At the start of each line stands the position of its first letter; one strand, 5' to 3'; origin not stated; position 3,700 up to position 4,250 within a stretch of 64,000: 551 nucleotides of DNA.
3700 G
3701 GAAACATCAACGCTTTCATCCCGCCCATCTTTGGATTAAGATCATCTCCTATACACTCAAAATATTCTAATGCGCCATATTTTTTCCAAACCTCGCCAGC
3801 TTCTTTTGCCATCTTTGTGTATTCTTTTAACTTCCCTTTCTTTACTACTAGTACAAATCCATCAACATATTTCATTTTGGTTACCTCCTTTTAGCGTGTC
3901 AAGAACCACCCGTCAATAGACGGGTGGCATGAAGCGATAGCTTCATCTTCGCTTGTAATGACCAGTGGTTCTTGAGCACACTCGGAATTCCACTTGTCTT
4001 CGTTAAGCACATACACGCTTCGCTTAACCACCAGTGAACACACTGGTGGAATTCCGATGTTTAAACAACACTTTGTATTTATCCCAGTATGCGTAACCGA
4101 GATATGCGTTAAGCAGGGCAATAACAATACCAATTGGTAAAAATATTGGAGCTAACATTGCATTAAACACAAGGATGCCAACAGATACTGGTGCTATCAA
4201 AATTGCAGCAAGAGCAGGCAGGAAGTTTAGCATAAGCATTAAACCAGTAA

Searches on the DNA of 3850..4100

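Call 63: search_rna_families(source=window, start=3850, end=4100, threshold=evalue, max_evalue=10)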
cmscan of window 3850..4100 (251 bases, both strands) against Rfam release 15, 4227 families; matches with E-value up to 10: 2.
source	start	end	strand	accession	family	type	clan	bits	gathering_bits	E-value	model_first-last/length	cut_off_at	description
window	3896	3935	-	RF01329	CRISPR-DR15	Gene; CRISPR;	-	17.9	36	0.35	1-37/37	no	CRISPR RNA direct repeat element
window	3971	4069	+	RF00720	mir-317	Gene; miRNA;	-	13.6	56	1.5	1-93/93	no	mir-317 microRNA precursor family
